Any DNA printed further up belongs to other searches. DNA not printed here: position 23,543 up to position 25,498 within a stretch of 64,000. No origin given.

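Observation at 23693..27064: Tandem pair of divergent urocanase-family genes with no other histidine-utilisation genes nearby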

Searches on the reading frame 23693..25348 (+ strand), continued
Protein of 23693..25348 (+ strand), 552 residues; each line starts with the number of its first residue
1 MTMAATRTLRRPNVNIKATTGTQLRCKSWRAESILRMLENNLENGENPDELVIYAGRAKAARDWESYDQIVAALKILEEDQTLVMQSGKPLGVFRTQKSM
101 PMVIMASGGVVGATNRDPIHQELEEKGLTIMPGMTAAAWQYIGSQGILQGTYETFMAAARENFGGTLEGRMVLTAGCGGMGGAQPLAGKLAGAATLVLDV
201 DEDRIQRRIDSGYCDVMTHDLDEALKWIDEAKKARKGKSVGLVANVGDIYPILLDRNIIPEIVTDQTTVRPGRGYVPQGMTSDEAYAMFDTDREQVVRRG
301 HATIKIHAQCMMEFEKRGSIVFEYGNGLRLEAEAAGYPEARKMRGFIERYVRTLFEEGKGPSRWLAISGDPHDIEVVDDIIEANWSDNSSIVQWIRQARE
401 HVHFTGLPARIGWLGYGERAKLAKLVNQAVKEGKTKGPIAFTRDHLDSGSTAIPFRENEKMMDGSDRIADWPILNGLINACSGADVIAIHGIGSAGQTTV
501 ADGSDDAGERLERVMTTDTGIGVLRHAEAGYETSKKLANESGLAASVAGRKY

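Call 11: find_homologous_proteins(query=window:23693-25348:+, max_evalue=1e-50)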
Query window:23693-25348:+ (552 aa): 8000 proteins with E <= 1e-50 among 8000 candidates; the best 120 are listed.
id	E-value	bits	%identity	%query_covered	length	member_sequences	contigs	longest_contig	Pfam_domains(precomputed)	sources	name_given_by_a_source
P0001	0.0e+0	1245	100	100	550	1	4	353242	PF17392.8,PF17391.8,PF01175.25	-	-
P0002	0.0e+0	1099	88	99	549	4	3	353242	PF17392.8,PF17391.8,PF01175.25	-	-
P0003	0.0e+0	1093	93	93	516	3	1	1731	PF17392.8,PF17391.8,PF01175.25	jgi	-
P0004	2.9e-220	751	62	98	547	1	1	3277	PF17392.8,PF17391.8,PF01175.25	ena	-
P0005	8.2e-214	729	61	96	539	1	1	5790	PF17392.8,PF17391.8,PF01175.25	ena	-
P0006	1.8e-213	728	62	96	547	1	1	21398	PF17392.8,PF17391.8,PF01175.25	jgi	jgi:urocanate hydratase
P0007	3.4e-212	724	61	96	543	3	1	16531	PF17392.8,PF17391.8,PF01175.25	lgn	-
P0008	1.1e-211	722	61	96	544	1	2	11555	PF17392.8,PF17391.8,PF01175.25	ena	-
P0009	3.5e-211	721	60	96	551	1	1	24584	PF17392.8,PF17391.8,PF01175.25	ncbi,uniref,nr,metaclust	ncbi:urocanate hydratase [Rhodopseudomonas sp. B29]|uniref:urocanate hydratase n=1 Tax=Rhodopseudomo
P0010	3.5e-211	721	62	95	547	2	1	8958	PF17392.8,PF17391.8,PF01175.25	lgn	-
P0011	4.2e-211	720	61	98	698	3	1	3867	PF17392.8,PF17391.8,PF01175.25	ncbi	-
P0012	8.1e-211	719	60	97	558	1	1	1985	PF17392.8,PF17391.8,PF01175.25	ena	-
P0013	1.1e-210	719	61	96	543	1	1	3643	PF17392.8,PF17391.8,PF01175.25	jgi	jgi:urocanate hydratase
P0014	1.1e-210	719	62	96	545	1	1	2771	PF17392.8,PF17391.8,PF01175.25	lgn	-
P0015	4.2e-210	717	59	96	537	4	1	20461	PF17392.8,PF17391.8,PF01175.25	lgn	-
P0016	4.2e-210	717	59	97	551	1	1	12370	PF17392.8,PF17391.8,PF01175.25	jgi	jgi:urocanate hydratase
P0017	1.9e-209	715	60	96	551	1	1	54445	PF17392.8,PF17391.8,PF01175.25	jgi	jgi:urocanate hydratase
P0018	2.3e-209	715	59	97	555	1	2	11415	PF17392.8,PF17391.8,PF01175.25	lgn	-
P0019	4.0e-209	714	60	96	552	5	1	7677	PF17392.8,PF17391.8,PF01175.25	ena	-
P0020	5.4e-209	713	59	96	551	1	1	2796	PF17392.8,PF17391.8,PF01175.25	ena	-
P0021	5.6e-209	713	59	96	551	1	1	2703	PF17392.8,PF17391.8,PF01175.25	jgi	jgi:urocanate hydratase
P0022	6.5e-209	713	61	96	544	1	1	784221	PF17392.8,PF17391.8,PF01175.25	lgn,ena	-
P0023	6.5e-209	713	61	98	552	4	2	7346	PF17392.8,PF17391.8,PF01175.25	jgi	jgi:urocanate hydratase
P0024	7.9e-209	713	59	97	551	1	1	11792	PF17392.8,PF17391.8,PF01175.25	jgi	jgi:urocanate hydratase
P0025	9.9e-209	713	59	97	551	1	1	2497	PF17392.8,PF17391.8,PF01175.25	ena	-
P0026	1.3e-208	712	60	97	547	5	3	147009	PF17392.8,PF17391.8,PF01175.25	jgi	-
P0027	1.3e-208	712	60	96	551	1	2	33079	PF17392.8,PF17391.8,PF01175.25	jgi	jgi:urocanate hydratase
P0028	1.4e-208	712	59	97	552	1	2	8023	PF17392.8,PF17391.8,PF01175.25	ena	-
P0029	1.7e-208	712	60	98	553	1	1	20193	PF17392.8,PF17391.8,PF01175.25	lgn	-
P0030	1.9e-208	712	59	96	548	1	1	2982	PF17392.8,PF17391.8,PF01175.25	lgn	-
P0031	2.0e-208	712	58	97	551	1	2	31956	PF17392.8,PF17391.8,PF01175.25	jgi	jgi:urocanate hydratase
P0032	2.4e-208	711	59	96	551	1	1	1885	PF17392.8,PF17391.8,PF01175.25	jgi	jgi:urocanate hydratase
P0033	2.4e-208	711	59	97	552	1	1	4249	PF17392.8,PF17391.8,PF01175.25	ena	-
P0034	2.5e-208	711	59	96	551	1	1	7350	PF17392.8,PF17391.8,PF01175.25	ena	-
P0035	2.7e-208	711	61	95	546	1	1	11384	PF17392.8,PF17391.8,PF01175.25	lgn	-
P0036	3.1e-208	711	60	96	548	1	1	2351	PF17392.8,PF17391.8,PF01175.25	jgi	jgi:urocanate hydratase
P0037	3.8e-208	711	59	97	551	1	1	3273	PF17392.8,PF17391.8,PF01175.25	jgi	jgi:urocanate hydratase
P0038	4.4e-208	710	59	96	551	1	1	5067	PF17392.8,PF17391.8,PF01175.25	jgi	jgi:urocanate hydratase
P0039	4.6e-208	710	59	96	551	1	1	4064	PF17392.8,PF17391.8,PF01175.25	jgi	jgi:urocanate hydratase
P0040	4.6e-208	710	59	96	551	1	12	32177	PF17392.8,PF17391.8,PF01175.25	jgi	jgi:urocanate hydratase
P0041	5.8e-208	710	59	97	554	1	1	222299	PF17392.8,PF17391.8,PF01175.25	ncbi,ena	-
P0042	7.5e-208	710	59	97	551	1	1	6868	PF17392.8,PF17391.8,PF01175.25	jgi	jgi:urocanate hydratase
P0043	8.5e-208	710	59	96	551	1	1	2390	PF17392.8,PF17391.8,PF01175.25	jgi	-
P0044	9.3e-208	709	61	96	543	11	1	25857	PF17392.8,PF17391.8,PF01175.25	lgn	-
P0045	9.9e-208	709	59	96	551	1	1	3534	PF17392.8,PF17391.8,PF01175.25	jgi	-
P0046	1.2e-207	709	59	96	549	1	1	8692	PF17392.8,PF17391.8,PF01175.25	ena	-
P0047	1.3e-207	709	58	96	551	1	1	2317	PF17392.8,PF17391.8,PF01175.25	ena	-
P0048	1.4e-207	709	59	96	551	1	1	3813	PF17392.8,PF17391.8,PF01175.25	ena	-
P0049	1.7e-207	708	60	96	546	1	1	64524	PF17392.8,PF17391.8,PF01175.25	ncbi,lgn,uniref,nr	ncbi:urocanate hydratase [Ensifer sp. ENS05]|uniref:urocanate hydratase n=1 Tax=Ensifer sp. ENS05 Ta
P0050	1.9e-207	708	59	96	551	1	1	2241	PF17392.8,PF17391.8,PF01175.25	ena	-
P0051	2.0e-207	708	60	96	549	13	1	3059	PF17392.8,PF17391.8,PF01175.25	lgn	-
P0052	2.1e-207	708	59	96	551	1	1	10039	PF17392.8,PF17391.8,PF01175.25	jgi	jgi:urocanate hydratase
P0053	2.1e-207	708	60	96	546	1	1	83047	PF17392.8,PF17391.8,PF01175.25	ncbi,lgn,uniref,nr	ncbi:urocanate hydratase [Ensifer sp. ENS06]|uniref:urocanate hydratase n=1 Tax=Ensifer sp. ENS06 Ta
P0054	2.2e-207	708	60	96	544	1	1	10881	PF17392.8,PF17391.8,PF01175.25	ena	-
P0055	2.8e-207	708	60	97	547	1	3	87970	PF17392.8,PF17391.8,PF01175.25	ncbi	ncbi:MAG: urocanate hydratase [Cognatishimia sp.]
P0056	2.8e-207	708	59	96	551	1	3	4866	PF17392.8,PF17391.8,PF01175.25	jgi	-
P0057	2.9e-207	708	59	98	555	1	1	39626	PF17392.8,PF17391.8,PF01175.25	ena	-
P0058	3.0e-207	708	59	96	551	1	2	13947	PF17392.8,PF17391.8,PF01175.25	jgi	jgi:urocanate hydratase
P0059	3.1e-207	708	59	96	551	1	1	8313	PF17392.8,PF17391.8,PF01175.25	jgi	jgi:urocanate hydratase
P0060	3.1e-207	708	61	96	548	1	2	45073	PF17392.8,PF17391.8,PF01175.25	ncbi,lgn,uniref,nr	ncbi:urocanate hydratase [Rhizobium rhizogenes]|uniref:urocanate hydratase n=1 Tax=Rhizobium rhizoge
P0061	3.8e-207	707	58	96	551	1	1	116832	PF17392.8,PF17391.8,PF01175.25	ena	-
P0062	3.9e-207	707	59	96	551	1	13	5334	PF17392.8,PF17391.8,PF01175.25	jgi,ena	-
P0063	4.0e-207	707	59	96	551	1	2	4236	PF17392.8,PF17391.8,PF01175.25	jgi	-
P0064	4.0e-207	707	59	96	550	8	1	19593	PF17392.8,PF17391.8,PF01175.25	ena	-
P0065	4.1e-207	707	62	96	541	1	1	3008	PF17392.8,PF17391.8,PF01175.25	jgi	jgi:urocanate hydratase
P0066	4.5e-207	707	60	96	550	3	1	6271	PF17392.8,PF17391.8,PF01175.25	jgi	jgi:urocanate hydratase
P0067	4.6e-207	707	59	96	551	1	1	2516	PF17392.8,PF17391.8,PF01175.25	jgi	jgi:urocanate hydratase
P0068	4.8e-207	707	59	96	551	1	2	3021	PF17392.8,PF17391.8,PF01175.25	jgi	-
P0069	5.2e-207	707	59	97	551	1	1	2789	PF17392.8,PF17391.8,PF01175.25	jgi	-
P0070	5.3e-207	707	58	97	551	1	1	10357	PF17392.8,PF17391.8,PF01175.25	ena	-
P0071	5.4e-207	707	59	96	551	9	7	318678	PF17392.8,PF17391.8,PF01175.25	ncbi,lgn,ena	-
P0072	5.5e-207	707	59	96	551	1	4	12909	PF17392.8,PF17391.8,PF01175.25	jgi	jgi:urocanate hydratase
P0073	5.6e-207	707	58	96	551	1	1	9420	PF17392.8,PF17391.8,PF01175.25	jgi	-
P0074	5.7e-207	707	59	96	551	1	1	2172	PF17392.8,PF17391.8,PF01175.25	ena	-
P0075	5.9e-207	707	59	96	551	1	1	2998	PF17392.8,PF17391.8,PF01175.25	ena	-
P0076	6.1e-207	707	60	96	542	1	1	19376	PF17392.8,PF17391.8,PF01175.25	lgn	-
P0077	6.8e-207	707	59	96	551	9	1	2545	PF17392.8,PF17391.8,PF01175.25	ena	-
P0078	7.8e-207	706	59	96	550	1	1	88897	PF17392.8,PF17391.8,PF01175.25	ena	-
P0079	8.9e-207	706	59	96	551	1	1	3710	PF17392.8,PF17391.8,PF01175.25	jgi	jgi:urocanate hydratase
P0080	9.2e-207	706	58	96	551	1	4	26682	PF17392.8,PF17391.8,PF01175.25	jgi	jgi:urocanate hydratase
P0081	9.5e-207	706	60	96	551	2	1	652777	PF17392.8,PF17391.8,PF01175.25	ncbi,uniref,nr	ncbi:urocanate hydratase [Sphingomonas sp. CGMCC 1.13654]|uniref:Urocanate hydratase n=2 Tax=Sphingo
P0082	9.5e-207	706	59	96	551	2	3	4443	PF17392.8,PF17391.8,PF01175.25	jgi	jgi:urocanate hydratase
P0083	9.8e-207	706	59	97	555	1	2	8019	PF17392.8,PF17391.8,PF01175.25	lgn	-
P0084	1.1e-206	706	59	96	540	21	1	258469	PF17392.8,PF17391.8,PF01175.25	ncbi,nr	ncbi:MAG: urocanate hydratase [Xanthobacteraceae bacterium]|nr:urocanate hydratase [Xanthobacteracea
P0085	1.3e-206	706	59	98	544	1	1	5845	PF17392.8,PF17391.8,PF01175.25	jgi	jgi:urocanate hydratase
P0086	1.4e-206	705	59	96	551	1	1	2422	PF17392.8,PF17391.8,PF01175.25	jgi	jgi:urocanate hydratase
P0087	1.5e-206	705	59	96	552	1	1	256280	PF17392.8,PF17391.8,PF01175.25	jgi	jgi:urocanate hydratase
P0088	1.7e-206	705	59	96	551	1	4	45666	PF17392.8,PF17391.8,PF01175.25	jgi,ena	jgi:urocanate hydratase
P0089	1.7e-206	705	59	96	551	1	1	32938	PF17392.8,PF17391.8,PF01175.25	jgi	jgi:urocanate hydratase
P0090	1.7e-206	705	59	96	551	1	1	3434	PF17392.8,PF17391.8,PF01175.25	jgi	jgi:urocanate hydratase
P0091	1.7e-206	705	59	96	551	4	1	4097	PF17392.8,PF17391.8,PF01175.25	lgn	-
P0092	1.8e-206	705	59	96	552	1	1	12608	PF17392.8,PF17391.8,PF01175.25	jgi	jgi:urocanate hydratase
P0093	1.9e-206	705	59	96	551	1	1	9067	PF17392.8,PF17391.8,PF01175.25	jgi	jgi:urocanate hydratase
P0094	2.0e-206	705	59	96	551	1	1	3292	PF17392.8,PF17391.8,PF01175.25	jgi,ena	-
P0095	2.0e-206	705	58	99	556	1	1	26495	PF17392.8,PF17391.8,PF01175.25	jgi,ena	-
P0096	2.1e-206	705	59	96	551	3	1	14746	PF17392.8,PF17391.8,PF01175.25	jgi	jgi:urocanate hydratase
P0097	2.2e-206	705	59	96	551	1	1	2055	PF17392.8,PF17391.8,PF01175.25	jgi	-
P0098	2.3e-206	705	58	96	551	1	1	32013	PF17392.8,PF17391.8,PF01175.25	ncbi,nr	ncbi:MAG TPA: urocanate hydratase [Xanthobacteraceae bacterium]|nr:urocanate hydratase [Xanthobacter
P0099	3.2e-206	704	58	96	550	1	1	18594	PF17392.8,PF17391.8,PF01175.25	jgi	jgi:urocanate hydratase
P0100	3.2e-206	704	60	96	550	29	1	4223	PF17392.8,PF17391.8,PF01175.25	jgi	jgi:urocanate hydratase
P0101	3.3e-206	704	59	96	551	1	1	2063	PF17392.8,PF17391.8,PF01175.25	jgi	jgi:urocanate hydratase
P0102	3.3e-206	704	58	97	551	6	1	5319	PF17392.8,PF17391.8,PF01175.25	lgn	-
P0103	3.6e-206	704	59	96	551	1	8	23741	PF17392.8,PF17391.8,PF01175.25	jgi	jgi:urocanate hydratase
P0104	3.6e-206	704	58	96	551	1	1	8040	PF17392.8,PF17391.8,PF01175.25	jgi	jgi:urocanate hydratase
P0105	3.8e-206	704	59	96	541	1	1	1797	PF17392.8,PF17391.8,PF01175.25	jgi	jgi:urocanate hydratase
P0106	4.3e-206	704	58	96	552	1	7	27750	PF17392.8,PF17391.8,PF01175.25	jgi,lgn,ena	jgi:urocanate hydratase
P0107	4.3e-206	704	59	96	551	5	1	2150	PF17392.8,PF17391.8,PF01175.25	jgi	jgi:urocanate hydratase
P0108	4.3e-206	704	59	97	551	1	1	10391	PF17392.8,PF17391.8,PF01175.25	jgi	-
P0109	4.4e-206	704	58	96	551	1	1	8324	PF17392.8,PF17391.8,PF01175.25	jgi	jgi:urocanate hydratase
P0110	4.4e-206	704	58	96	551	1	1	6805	PF17392.8,PF17391.8,PF01175.25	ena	-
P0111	4.5e-206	704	59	97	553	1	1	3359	PF17392.8,PF17391.8,PF01175.25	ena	-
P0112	4.6e-206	704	59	97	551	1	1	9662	PF17392.8,PF17391.8,PF01175.25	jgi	jgi:urocanate hydratase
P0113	5.3e-206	704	59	96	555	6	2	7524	PF17392.8,PF17391.8,PF01175.25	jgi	jgi:urocanate hydratase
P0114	5.6e-206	704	59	96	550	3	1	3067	PF17392.8,PF17391.8,PF01175.25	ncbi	-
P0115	5.9e-206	703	59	96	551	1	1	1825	PF17392.8,PF17391.8,PF01175.25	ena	-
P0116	5.9e-206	703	58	96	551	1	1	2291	PF17392.8,PF17391.8,PF01175.25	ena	-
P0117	6.0e-206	703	58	96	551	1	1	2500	PF17392.8,PF17391.8,PF01175.25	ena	-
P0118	6.0e-206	703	58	96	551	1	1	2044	PF17392.8,PF17391.8,PF01175.25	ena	-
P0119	6.2e-206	703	58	96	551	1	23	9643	PF17392.8,PF17391.8,PF01175.25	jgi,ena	-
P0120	6.8e-206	703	59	96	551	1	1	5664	PF17392.8,PF17391.8,PF01175.25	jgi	jgi:urocanate hydratase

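Call 12: find_encoding_contigs(protein=P0001, flank=10000, max_places=6)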
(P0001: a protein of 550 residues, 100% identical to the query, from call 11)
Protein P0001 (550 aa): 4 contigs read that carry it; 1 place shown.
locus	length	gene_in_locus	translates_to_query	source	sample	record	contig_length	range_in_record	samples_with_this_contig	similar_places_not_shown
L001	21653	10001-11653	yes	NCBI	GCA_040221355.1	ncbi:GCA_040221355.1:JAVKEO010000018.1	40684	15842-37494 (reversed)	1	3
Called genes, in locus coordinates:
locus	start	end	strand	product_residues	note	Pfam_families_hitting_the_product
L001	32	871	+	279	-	PF00106:adh_short, PF13561:adh_short_C2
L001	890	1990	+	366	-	PF01264:Chorismate_synt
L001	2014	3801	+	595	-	PF01343:Peptidase_S49, PF00574:CLP_protease (weak), PF25145:NfeD1b_N (weak), PF01343:Peptidase_S49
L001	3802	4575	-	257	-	PF01479:S4, PF01728:FtsJ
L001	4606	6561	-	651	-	PF13292:DXP_synthase_N, PF00676:E1_dh (weak), PF02779:Transket_pyr, PF02780:Transketolase_C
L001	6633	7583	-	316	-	PF00348:polyprenyl_synt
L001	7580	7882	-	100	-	PF02609:Exonuc_VII_S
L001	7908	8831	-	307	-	PF00850:Hist_deacetyl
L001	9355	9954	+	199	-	PF02798:GST_N, PF13417:GST_N_3, PF13409:GST_N_2, PF00043:GST_C, PF13410:GST_C_2 (weak)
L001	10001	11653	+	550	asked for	PF17391:Urocanase_N, PF01175:Urocanase, PF17392:Urocanase_C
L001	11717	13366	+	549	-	PF17391:Urocanase_N, PF01175:Urocanase, PF17392:Urocanase_C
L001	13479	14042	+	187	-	PF00440:TetR_N, PF16925:TetR_C_13, PF21993:TetR_C_13_2 (weak)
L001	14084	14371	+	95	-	PF03992:ABM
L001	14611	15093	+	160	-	PF03848:TehB (faint), PF08241:Methyltransf_11, PF08242:Methyltransf_12, PF13489:Methyltransf_23 (weak), PF13649:Methyltransf_25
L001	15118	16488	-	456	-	PF06041:DUF924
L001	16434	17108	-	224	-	PF06041:DUF924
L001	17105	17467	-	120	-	PF08883:DOPA_dioxygen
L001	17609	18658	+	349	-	PF01073:3Beta_HSD, PF01370:Epimerase, PF04321:RmlD_sub_bind (weak), PF07993:NAD_binding_4, PF16363:GDP_Man_Dehyd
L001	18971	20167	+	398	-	PF12860:PAS_7, PF00512:HisKA, PF02518:HATPase_c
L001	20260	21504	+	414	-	PF00291:PALP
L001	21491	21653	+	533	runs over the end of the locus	PF01636:APH (weak), PF06414:Zeta_toxin (weak), PF13238:AAA_18 (weak), PF13671:AAA_33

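Call 13: find_encoding_contigs(protein=P0003, flank=10000, max_places=6)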
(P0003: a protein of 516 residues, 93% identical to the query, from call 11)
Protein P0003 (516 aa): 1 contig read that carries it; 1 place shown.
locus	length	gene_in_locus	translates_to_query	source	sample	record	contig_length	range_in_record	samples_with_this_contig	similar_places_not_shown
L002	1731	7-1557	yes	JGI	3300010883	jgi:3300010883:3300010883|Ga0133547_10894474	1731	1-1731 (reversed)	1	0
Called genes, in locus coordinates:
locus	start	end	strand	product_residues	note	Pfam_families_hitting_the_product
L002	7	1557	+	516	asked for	PF17391:Urocanase_N, PF01175:Urocanase, PF17392:Urocanase_C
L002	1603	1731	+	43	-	?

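Call 20: find_related_loci(query=window:23693-25348:+, collection=genome_contigs, flank=10000)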
Query window:23693-25348:+ (552 aa) in genome_contigs; peptide patterns used: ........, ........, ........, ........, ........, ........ (x = any residue, [..] = any of these).
120 stretches matched a pattern; 8 encode a relative of the query (tblastn E <= 1e-3); 8 distinct loci.
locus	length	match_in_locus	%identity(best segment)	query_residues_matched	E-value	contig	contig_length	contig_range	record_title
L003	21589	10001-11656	50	3-543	1e-173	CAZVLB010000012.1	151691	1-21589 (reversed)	MAG TPA_asm: uncultured Ignavibacteria bacterium isolate SRP141376_co2_208 genome assembly, contig: NODE_223_length_1516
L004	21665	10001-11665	46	1-543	2e-152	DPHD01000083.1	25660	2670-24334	MAG TPA_asm: Oceanospirillaceae bacterium isolate UBA8682 contig_2679, whole genome shotgun sequence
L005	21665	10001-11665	46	1-543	4e-152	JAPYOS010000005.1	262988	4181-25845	MAG: Oceanospirillaceae bacterium isolate MOW.metabat2.102_sub MOW_9_length_262988_cov_893.478787, whole genome shotgun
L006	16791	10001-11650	46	10-550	2e-150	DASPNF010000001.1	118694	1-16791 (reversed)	MAG TPA_asm: Allosphingosinicella sp. isolate SMAG_U12114 k141_68669, whole genome shotgun sequence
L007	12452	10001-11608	45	16-543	1e-147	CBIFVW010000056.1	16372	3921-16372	MAG TPA_asm: uncultured Sphingomonas sp. isolate ERR14720262_binner23_Refined_8 genome assembly, contig: ERZ27336807.272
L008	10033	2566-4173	44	16-543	2e-144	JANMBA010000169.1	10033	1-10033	MAG: Novosphingobium sp. isolate OTE_1_metabat_425 OTE_1_k141_4871599, whole genome shotgun sequence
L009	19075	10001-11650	45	10-550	1e-150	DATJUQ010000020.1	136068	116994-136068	MAG TPA_asm: Allosphingosinicella sp. isolate SMAG_U15050 k141_3526081, whole genome shotgun sequence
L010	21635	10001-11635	44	10-543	2e-142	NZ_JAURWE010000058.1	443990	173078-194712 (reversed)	MAG: Pararhizobium sp. isolate E1_metabat.bin.50_sub E1_k141_89363, whole genome shotgun sequence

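Call 37: find_encoding_contigs(protein=P0022, flank=8000, max_places=2)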
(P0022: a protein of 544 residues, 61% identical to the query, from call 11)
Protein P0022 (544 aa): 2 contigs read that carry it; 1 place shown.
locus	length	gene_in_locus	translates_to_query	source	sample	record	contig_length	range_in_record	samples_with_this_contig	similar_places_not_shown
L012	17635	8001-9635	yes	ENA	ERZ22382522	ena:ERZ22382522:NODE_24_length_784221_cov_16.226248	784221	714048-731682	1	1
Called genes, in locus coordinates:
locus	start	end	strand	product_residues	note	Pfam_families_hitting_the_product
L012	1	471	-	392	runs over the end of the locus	PF00126:HTH_1, PF03466:LysR_substrate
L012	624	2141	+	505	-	PF00221:Lyase_aromatic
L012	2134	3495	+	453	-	PF20695:UbiD_N, PF01977:UbiD, PF20696:UbiD_C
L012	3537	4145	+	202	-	PF02441:Flavoprotein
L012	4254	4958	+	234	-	PF09339:HTH_IclR, PF01614:IclR_C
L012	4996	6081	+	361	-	PF06032:S-Me-THD_N, PF20906:S-Me-THD_C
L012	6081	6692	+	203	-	PF02798:GST_N, PF13417:GST_N_3, PF13409:GST_N_2, PF00043:GST_C (weak), PF14497:GST_C_3 (weak)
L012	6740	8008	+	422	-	PF04389:Peptidase_M28 (weak), PF01546:Peptidase_M20, PF07687:M20_dimer (faint)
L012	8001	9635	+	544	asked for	PF17391:Urocanase_N, PF01175:Urocanase, PF17392:Urocanase_C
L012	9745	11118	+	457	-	PF01979:Amidohydro_1, PF07969:Amidohydro_3 (weak)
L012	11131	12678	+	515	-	PF00221:Lyase_aromatic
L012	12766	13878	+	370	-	PF00005:ABC_tran, PF13304:AAA_21 (faint)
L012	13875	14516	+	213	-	PF00528:BPD_transp_1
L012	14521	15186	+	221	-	PF00528:BPD_transp_1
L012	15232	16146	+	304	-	PF04069:OpuAC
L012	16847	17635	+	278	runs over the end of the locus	PF13469:Sulfotransfer_3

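Call 38: find_encoding_contigs(protein=P0084, flank=8000, max_places=2)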
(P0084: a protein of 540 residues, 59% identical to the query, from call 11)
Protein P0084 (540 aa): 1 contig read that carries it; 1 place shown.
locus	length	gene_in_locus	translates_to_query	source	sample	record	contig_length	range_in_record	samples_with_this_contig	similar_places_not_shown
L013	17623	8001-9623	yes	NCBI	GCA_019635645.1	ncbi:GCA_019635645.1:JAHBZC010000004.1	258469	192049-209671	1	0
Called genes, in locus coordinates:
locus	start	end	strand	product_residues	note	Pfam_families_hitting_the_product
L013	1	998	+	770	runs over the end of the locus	PF01315:Ald_Xan_dh_C, PF02738:MoCoBD_1, PF20256:MoCoBD_2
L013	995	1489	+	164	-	PF00111:Fer2, PF01799:Fer2_2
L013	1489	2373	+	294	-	PF00941:FAD_binding_5, PF03450:CO_deh_flav_C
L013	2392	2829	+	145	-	PF06240:COXG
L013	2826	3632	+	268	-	PF23441:SDR (weak), PF00106:adh_short, PF08659:KR, PF13561:adh_short_C2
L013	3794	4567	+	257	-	PF00561:Abhydrolase_1, PF12146:Hydrolase_4, PF12697:Abhydrolase_6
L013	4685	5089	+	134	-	PF00581:Rhodanese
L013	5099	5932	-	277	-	PF01209:Ubie_methyltran, PF13489:Methyltransf_23, PF13649:Methyltransf_25, PF13847:Methyltransf_31, PF08241:Methyltransf_11, PF08242:Methyltransf_12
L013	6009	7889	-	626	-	PF00126:HTH_1, PF03466:LysR_substrate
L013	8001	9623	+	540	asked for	PF17391:Urocanase_N, PF01175:Urocanase, PF17392:Urocanase_C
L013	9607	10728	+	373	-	PF06032:S-Me-THD_N (weak), PF20906:S-Me-THD_C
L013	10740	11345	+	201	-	PF02798:GST_N, PF13417:GST_N_3, PF13409:GST_N_2, PF14497:GST_C_3 (weak), PF00043:GST_C, PF13410:GST_C_2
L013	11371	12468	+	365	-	PF09084:NMT1, PF16868:NMT1_3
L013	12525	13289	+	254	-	PF00005:ABC_tran, PF13304:AAA_21 (faint)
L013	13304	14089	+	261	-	PF00528:BPD_transp_1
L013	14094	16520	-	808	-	PF01315:Ald_Xan_dh_C, PF02738:MoCoBD_1, PF20256:MoCoBD_2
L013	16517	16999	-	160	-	PF00111:Fer2, PF13085:Fer2_3 (weak), PF01799:Fer2_2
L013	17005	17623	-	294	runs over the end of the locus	PF00941:FAD_binding_5, PF03450:CO_deh_flav_C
